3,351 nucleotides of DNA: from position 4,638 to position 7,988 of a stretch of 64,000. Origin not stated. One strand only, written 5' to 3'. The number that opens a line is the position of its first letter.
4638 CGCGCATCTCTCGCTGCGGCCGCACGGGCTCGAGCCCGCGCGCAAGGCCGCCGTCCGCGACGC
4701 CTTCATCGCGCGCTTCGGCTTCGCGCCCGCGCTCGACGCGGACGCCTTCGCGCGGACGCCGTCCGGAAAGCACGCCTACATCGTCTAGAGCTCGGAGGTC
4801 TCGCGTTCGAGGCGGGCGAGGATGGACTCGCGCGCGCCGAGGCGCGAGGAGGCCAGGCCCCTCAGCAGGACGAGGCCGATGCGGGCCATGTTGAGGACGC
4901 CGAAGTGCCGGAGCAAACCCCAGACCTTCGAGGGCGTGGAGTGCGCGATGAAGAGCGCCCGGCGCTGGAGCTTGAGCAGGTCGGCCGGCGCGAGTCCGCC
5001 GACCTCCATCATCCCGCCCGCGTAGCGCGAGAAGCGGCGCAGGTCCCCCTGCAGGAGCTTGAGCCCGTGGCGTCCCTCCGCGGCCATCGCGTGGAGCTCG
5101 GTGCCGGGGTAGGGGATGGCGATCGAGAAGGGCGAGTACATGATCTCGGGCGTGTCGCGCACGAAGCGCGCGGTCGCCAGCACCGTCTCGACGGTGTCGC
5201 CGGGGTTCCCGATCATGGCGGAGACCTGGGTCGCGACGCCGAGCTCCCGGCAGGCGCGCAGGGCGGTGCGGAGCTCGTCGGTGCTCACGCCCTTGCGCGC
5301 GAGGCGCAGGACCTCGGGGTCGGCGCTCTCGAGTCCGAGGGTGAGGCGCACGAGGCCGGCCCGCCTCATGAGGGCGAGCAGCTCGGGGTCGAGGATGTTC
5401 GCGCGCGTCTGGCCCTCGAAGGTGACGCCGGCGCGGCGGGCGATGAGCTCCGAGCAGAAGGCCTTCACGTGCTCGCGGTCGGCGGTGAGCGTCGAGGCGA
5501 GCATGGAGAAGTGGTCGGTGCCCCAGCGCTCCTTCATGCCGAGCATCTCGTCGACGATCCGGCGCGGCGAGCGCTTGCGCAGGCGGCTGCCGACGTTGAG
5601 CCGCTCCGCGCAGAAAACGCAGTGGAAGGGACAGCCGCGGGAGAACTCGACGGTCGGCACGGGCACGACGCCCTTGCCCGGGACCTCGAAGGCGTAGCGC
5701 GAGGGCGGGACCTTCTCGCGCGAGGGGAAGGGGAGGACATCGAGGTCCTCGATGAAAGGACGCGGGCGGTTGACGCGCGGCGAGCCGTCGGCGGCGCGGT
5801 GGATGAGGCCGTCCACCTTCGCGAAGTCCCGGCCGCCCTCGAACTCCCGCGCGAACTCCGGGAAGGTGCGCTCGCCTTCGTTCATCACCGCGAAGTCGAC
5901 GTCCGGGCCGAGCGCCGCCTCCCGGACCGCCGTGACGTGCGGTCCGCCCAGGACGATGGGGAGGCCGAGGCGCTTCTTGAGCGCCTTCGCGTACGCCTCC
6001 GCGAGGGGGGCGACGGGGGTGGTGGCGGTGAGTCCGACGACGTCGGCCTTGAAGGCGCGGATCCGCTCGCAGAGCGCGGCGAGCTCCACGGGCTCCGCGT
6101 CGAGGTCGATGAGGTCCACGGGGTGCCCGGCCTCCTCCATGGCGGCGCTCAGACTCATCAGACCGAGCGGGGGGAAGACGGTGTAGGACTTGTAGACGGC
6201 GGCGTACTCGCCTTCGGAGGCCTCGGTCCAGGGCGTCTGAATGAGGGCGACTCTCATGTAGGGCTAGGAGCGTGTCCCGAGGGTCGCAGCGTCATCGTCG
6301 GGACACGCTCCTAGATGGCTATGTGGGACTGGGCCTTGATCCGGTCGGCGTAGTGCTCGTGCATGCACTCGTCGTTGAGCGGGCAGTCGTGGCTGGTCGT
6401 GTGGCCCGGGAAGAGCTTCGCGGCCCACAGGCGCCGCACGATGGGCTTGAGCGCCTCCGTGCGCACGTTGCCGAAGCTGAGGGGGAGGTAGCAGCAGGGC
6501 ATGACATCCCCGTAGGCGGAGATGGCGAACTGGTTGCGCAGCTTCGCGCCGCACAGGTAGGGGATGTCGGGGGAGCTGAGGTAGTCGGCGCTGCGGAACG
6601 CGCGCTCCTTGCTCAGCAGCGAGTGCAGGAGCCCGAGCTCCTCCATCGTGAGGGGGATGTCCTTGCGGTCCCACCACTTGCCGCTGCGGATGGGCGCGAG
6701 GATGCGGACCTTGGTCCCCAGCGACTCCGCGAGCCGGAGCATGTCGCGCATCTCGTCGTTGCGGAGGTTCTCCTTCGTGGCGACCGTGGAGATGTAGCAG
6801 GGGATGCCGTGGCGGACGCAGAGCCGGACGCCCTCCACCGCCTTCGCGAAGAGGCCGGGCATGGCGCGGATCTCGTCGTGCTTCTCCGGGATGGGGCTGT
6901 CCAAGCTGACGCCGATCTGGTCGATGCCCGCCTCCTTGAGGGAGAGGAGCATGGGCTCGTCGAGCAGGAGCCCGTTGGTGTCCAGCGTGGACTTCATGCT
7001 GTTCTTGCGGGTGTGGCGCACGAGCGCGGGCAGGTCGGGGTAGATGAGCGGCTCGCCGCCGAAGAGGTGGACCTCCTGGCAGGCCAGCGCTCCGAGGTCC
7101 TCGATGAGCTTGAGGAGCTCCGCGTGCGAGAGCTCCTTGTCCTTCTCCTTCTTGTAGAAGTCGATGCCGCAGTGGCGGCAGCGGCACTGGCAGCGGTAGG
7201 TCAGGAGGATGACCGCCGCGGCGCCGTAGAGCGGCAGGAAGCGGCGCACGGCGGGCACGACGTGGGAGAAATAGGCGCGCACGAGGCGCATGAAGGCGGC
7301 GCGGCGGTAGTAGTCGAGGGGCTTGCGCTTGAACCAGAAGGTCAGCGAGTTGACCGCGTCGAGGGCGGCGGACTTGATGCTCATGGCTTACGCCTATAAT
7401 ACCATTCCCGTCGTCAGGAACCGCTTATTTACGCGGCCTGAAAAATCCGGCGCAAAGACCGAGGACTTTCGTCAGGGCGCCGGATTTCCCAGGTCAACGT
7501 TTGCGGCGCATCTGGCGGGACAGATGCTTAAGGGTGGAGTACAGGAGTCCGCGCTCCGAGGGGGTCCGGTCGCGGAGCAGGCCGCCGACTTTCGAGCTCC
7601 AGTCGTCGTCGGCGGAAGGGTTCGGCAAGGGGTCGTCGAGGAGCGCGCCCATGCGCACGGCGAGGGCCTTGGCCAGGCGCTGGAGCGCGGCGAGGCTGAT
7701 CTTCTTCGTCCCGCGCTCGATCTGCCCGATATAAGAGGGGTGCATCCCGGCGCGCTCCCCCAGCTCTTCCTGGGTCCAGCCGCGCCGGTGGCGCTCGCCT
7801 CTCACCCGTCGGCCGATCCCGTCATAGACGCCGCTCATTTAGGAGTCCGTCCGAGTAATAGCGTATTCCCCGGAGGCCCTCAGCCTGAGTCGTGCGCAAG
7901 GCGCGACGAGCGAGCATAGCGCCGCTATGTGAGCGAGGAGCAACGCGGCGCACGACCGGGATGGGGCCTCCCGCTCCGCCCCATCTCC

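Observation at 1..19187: Extreme radical-SAM density: nine CxxxCxxC clusters in eight of about 18 genes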

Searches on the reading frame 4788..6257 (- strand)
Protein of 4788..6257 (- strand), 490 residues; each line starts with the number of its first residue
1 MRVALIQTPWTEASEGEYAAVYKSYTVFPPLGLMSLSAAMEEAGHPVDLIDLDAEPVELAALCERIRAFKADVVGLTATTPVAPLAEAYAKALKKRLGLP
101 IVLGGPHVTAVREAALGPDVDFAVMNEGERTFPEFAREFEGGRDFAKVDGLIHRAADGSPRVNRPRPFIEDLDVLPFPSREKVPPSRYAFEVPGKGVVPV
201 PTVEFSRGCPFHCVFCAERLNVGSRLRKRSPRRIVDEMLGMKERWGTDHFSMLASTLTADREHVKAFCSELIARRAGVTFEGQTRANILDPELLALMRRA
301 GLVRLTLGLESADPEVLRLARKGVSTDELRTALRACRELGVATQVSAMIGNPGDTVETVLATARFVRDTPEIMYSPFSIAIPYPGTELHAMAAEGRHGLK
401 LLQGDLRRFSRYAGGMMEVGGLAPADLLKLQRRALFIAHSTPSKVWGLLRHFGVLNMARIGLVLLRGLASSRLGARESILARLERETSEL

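Call 7: search_protein_families(library=pfam, proteins=[window:4788-6257:-], max_evalue=0.01)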
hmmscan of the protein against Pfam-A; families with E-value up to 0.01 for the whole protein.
window:4788-6257:- (490 aa): 2 families
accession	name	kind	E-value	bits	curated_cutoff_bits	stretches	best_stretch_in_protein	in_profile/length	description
PF04055.27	Radical_SAM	-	1.8e-25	90.5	29.5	1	203-366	1-166/166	Radical SAM superfamily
PF02310.24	B12-binding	-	2e-23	82.9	32.1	1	23-135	7-120/121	B12 binding domain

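Call 9: search_protein_families(library=ncbifam, proteins=[window:4788-6257:-], max_evalue=0.001)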
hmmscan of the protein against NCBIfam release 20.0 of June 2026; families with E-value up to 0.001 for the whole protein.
window:4788-6257:- (490 aa): 24 families
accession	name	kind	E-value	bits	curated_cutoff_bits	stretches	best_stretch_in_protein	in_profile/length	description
TIGR02026.1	BchE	equivalog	4.5e-50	170.9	481.35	1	27-394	19-389/497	magnesium-protoporphyrin IX monomethyl ester anaerobic oxidative cyclase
NF050148.1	rSAM_ApyD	equivalog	2.7e-45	154.9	750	1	25-391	20-392/645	RiPP biosynthesis radical SAM protein ApyD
TIGR03471.1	HpnJ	equivalog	1.5e-40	139.5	577.6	1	71-394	69-389/472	hopanoid biosynthesis associated radical SAM protein HpnJ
TIGR04367.1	HpnR_B12_rSAM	equivalog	6.3e-35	120.6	650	1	25-391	17-372/490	hopanoid C-3 methylase HpnR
TIGR04072.2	rSAM_ladder_B12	equivalog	9.4e-35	120.1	360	2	201-394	181-374/443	lipid biosynthesis B12-binding/radical SAM protein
TIGR03975.1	rSAM_ocin_1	subfamily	2.3e-31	109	281.85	1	60-357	118-418/606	RiPP maturation radical SAM C-methyltransferase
NF038361.1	rSAM_Sden_1168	equivalog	1.1e-30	106.7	575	1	118-392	197-473/560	Sden_1168 family B12-binding radical SAM P-methyltransferase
TIGR04385.1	B12_rSAM_cofa1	equivalog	3e-29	102.5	450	1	28-369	19-364/438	B12 lower ligand biosynthesis radical SAM protein BzaD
TIGR04013.1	B12_SAM_MJ_1487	hypoth_equivalog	1.3e-26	93.4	251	1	36-392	16-357/382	TIGR04013 family B12-binding domain/radical SAM domain-containing protein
TIGR04479.1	bcpD_PhpK_rSAM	subfamily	2.1e-26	92.4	600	1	28-371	70-411/504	PhpK family radical SAM P-methyltransferase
NF033070.1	rSAM_AprD4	equivalog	3.6e-24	85.5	500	1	148-427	148-420/456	AprD4 family radical SAM diol-dehydratase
TIGR04295.1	B12_rSAM_oligo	hypoth_equivalog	1.3e-23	83.4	400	1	3-354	2-347/422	TIGR04295 family B12-binding domain-containing radical SAM protein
TIGR04014.1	B12_SAM_MJ_0865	equivalog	3e-22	79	360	1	62-394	30-360/434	methyl-coenzyme M reductase glutamine C-methyltransferase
NF033712.0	B12_rSAM_KedN5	subfamily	7.6e-17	60.7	700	1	85-372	81-374/624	KedN5 family methylcobalamin-dependent radical SAM C-methyltransferase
NF040542.1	rSAM_RCCLKC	equivalog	2.4e-14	53.4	450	1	28-369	11-350/423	arsinothricin biosynthesis radical SAM protein ArsL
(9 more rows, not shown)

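Call 63: search_solved_structures(query=window:4788-6257:-, max_evalue=0.00001)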
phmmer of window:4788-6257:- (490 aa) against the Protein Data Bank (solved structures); distinct sequences matched with E-value up to 0.00001: 13.
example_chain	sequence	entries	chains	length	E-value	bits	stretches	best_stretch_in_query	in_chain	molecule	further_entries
6fd2_B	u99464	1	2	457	1.2e-20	77.2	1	150-394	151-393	Putative apramycin biosynthetic oxidoreductase 4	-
6wte_A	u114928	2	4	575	1.3e-12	50.7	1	29-365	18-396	B12-binding domain-containing protein | Tryptophan-C2-methyltransferase containing B12-binding domain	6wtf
9ccb_A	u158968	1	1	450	8e-09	38.2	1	102-389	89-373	Radical SAM core domain-containing protein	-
9n1b_A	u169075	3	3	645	4.6e-08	35.7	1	64-358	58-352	Radical SAM protein | Radical SAM enzyme CysS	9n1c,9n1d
7o1p_A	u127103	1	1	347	2.5e-06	29.9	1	202-388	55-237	[FeFe] hydrogenase maturase subunit HydE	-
3cix_A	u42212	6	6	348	2.5e-06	29.9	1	202-388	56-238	FeFe-Hydrogenase maturase | [FeFe] hydrogenase maturase subunit HydE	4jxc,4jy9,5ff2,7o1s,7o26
8qmk_A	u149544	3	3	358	2.7e-06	29.9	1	202-388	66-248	[FeFe] hydrogenase maturase subunit HydE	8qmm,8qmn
7o1o_A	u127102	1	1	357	2.7e-06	29.9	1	202-388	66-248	[FeFe] hydrogenase maturase subunit HydE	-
5few_A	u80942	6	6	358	2.7e-06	29.8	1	202-388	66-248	[FeFe] hydrogenase maturase subunit HydE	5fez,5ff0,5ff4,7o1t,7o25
4jy8_A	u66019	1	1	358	2.7e-06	29.8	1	202-388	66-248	FEFE-HYDROGENASE MATURASE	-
3ciw_A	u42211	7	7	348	4.2e-06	29.2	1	202-388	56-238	FeFe-Hydrogenase maturase | [FeFe] hydrogenase maturase subunit HydE | Biotin synthetase, putative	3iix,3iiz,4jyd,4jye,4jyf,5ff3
5fep_A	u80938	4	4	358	4.5e-06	29.1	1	202-388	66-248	[FeFe] hydrogenase maturase subunit HydE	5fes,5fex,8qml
7kdx_A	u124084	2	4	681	5.5e-06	28.8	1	85-357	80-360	Methyltransferase TokK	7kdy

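Call 68: search_protein_families(library=padloc, proteins=[window:4788-6257:-], max_evalue=0.001)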
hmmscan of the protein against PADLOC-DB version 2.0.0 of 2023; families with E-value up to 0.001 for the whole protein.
window:4788-6257:- (490 aa): 1 family
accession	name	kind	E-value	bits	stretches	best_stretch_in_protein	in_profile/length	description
PDLC04689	PDC-M51A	-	8.1e-13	46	1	204-368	188-351/420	-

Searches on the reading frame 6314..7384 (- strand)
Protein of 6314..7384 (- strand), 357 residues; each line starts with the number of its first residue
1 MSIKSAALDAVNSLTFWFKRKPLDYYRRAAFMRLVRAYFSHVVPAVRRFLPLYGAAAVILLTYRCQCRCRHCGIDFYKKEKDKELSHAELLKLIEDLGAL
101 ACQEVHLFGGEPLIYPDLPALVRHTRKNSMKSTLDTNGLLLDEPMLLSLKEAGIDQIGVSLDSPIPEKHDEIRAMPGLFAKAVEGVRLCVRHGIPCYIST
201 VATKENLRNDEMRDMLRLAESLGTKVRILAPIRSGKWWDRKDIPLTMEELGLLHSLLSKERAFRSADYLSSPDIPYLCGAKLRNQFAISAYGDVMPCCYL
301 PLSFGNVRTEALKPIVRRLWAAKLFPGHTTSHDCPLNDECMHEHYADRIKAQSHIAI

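Call 7: search_protein_families(library=pfam, proteins=[window:6314-7384:-], max_evalue=0.01)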
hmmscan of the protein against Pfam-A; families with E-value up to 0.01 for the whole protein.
window:6314-7384:- (357 aa): 3 families
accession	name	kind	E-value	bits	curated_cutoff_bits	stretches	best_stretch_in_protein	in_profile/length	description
PF04055.27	Radical_SAM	-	5.7e-26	92.1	29.5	1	60-213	2-163/166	Radical SAM superfamily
PF13186.11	SPASM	-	3.6e-07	30.8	21.5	1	278-326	1-52/67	Iron-sulfur cluster-binding domain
PF13353.11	Fer4_12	-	1.3e-06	29.2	22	1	59-164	9-116/137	4Fe-4S single cluster domain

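Call 9: search_protein_families(library=ncbifam, proteins=[window:6314-7384:-], max_evalue=0.001)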
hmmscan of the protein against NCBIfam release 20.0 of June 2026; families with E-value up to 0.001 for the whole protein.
window:6314-7384:- (357 aa): 58 families (the best 25 are shown)
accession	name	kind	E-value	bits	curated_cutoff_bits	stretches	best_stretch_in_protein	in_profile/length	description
TIGR04545.1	rSAM_ahbD_hemeb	equivalog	9.5e-33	114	500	1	61-226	6-169/339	heme b synthase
TIGR04055.1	rSAM_NirJ2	equivalog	1e-30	107.4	500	1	62-225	7-167/326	putative heme d1 biosynthesis radical SAM protein NirJ2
TIGR04053.2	TIGR04053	equivalog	5.2e-30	104.9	395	1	62-226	15-180/366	TIGR04053 family radical SAM/SPASM domain-containing protein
TIGR04054.1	rSAM_NirJ1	equivalog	1.9e-28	99.2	650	1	54-206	35-186/387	putative heme d1 biosynthesis radical SAM protein NirJ1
TIGR04051.1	rSAM_NirJ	equivalog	2.4e-27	95.9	515.45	1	61-221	8-165/354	heme d1 biosynthesis radical SAM protein NirJ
TIGR04303.1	GeoRSP_rSAM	equivalog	1.5e-26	93.8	400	1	63-222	13-167/325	GeoRSP system radical SAM/SPASM protein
TIGR04546.1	rSAM_ahbC_deAc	equivalog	2.9e-26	92.2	650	1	58-209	42-192/390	12,18-didecarboxysiroheme deacetylase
TIGR02109.1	PQQ_syn_pqqE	equivalog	5.5e-26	91.4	381.35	1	58-317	10-281/358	pyrroloquinoline quinone biosynthesis protein PqqE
TIGR04251.1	SCM_rSAM_ScmF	equivalog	1.2e-25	90.7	400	1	60-250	9-203/353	SynChlorMet cassette radical SAM/SPASM protein ScmF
TIGR02666.1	moaA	equivalog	1.4e-25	90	284.05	1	61-243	16-206/336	GTP 3',8-cyclase MoaA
TIGR04250.1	SCM_rSAM_ScmE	equivalog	3.4e-24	85.4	400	1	59-210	7-158/358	SynChlorMet cassette radical SAM/SPASM protein ScmE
TIGR04347.1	pseudo_SAM_Halo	equivalog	4.5e-24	85.4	525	1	59-216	42-199/390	TIGR04347 family pseudo-SAM/SPASM protein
TIGR03961.1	rSAM_PTO1314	hypoth_equivalog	3.4e-23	82.5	306.05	1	60-228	28-187/332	PTO1314 family radical SAM protein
TIGR02668.1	moaA_archaeal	equivalog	2.2e-22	79.5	325.25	1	59-229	14-184/303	GTP 3',8-cyclase MoaA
NF050035.1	rSAM_WgK_link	exception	2.2e-21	76.3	650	1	59-225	13-177/367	radical SAM/SPASM peptide maturase WgkB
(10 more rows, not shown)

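Call 62: search_solved_structures(query=window:6314-7384:-, max_evalue=0.00001)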
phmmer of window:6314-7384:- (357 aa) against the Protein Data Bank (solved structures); distinct sequences matched with E-value up to 0.00001: 6.
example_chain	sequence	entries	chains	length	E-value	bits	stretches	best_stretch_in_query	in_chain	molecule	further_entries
7vob_C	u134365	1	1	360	5.6e-13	51.5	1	92-223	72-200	Cytosylglucuronate decarboxylase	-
7voc_C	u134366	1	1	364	5.7e-13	51.5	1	92-223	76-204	Cytosylglucuronate decarboxylase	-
6c8v_A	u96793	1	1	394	1.7e-09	40.1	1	58-227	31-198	Coenzyme PQQ synthesis protein E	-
2fb2_A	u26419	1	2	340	1.7e-07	33.5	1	59-243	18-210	Molybdenum cofactor biosynthesis protein A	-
1tv7_A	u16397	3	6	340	2.6e-07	32.9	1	61-243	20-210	Molybdenum cofactor biosynthesis protein A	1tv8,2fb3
7tol_A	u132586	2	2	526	1.2e-06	30.7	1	58-219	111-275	glycerol dibiphytanyl glycerol tetraether - macrocyclic archaeol synthase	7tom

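Call 68: search_protein_families(library=padloc, proteins=[window:6314-7384:-], max_evalue=0.001)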
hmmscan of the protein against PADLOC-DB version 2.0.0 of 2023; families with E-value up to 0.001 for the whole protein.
window:6314-7384:- (357 aa): 3 families
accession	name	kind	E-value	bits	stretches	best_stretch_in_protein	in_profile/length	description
PDLC02903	pVip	-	1.7e-18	65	1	61-226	6-168/257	Viperins not associated with kinases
PDLC02904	pVip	-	3.2e-15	54.4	1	61-221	9-167/262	Viperins associated with kinases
PDLC02905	pVip-kinase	-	4.9e-10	37.2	1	63-234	190-368/474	Viperin-kinase fusion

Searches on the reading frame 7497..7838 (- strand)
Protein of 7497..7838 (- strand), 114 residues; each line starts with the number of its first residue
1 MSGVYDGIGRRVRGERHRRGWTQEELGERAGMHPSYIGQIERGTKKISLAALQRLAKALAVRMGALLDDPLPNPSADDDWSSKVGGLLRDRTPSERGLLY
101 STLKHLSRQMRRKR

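Call 7: search_protein_families(library=pfam, proteins=[window:7497-7838:-], max_evalue=0.01)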
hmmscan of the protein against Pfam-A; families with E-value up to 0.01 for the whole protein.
window:7497-7838:- (114 aa): 6 families
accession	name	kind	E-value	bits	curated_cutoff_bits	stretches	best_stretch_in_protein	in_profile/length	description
PF01381.28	HTH_3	-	1.6e-14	54.1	23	1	18-63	7-52/55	Helix-turn-helix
PF13560.12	HTH_31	-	3.9e-14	53.1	27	1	9-68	3-62/64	Helix-turn-helix domain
PF12844.13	HTH_19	-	4.8e-05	23.6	30.2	1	9-67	1-59/64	Helix-turn-helix domain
PF13443.12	HTH_26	-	5e-05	23.9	22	1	17-68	7-59/63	Cro/C1-type HTH DNA-binding domain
PF13744.12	HTH_37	-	0.0008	19.6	27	1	10-59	21-71/80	Helix-turn-helix domain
PF13413.12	HTH_25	-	0.0053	17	24.6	0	13-43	3-33/62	Helix-turn-helix domain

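Call 9: search_protein_families(library=ncbifam, proteins=[window:7497-7838:-], max_evalue=0.001)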
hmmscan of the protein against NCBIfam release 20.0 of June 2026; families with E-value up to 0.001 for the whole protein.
window:7497-7838:- (114 aa): 11 families
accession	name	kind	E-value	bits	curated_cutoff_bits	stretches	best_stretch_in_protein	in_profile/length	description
NF006015.0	PRK08154.1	subfamily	7.3e-13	48.3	204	1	7-110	30-129/314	anaerobic benzoate catabolism transcriptional regulator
TIGR03070.1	couple_hipB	subfamily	9.3e-10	38.3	71.65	1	8-62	3-57/58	type II toxin-antitoxin system Y4mF family antitoxin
NF047948.1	male_kill_WMK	equivalog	2.8e-09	36.9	300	1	8-67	6-65/300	WO male-killing family protein Wmk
NF041951.1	phage_RstR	subfamily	7.7e-08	32.6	80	1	10-70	5-65/108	RstR family transcriptional repressor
NF046032.1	TransRegSlrRBacil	equivalog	2.4e-06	27.7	250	1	8-69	2-64/149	HTH-type transcriptional regulator SlrR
TIGR00270.2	TIGR00270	equivalog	7.3e-06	25.9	110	1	4-63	72-131/159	multiprotein bridging factor aMBF1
NF010465.0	PRK13890.1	equivalog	2e-05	24.7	96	1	18-68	16-66/121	conjugal transfer protein TrbA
NF038139.1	Reg_Aceta_RamB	equivalog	2.2e-05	23.3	700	1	8-62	3-57/465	acetate metabolism transcriptional regulator RamB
NF041677.1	trans_regClgR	equivalog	8.1e-05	22.7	170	1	6-69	7-70/113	transcriptional regulator ClgR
NF007271.0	PRK09726.1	equivalog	0.00013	21.9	79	1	16-77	21-83/88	type II toxin-antitoxin system antitoxin HipB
NF007408.0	PRK09943.1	equivalog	0.00018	21.1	211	1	7-65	7-65/185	HTH-type transcriptional regulator PuuR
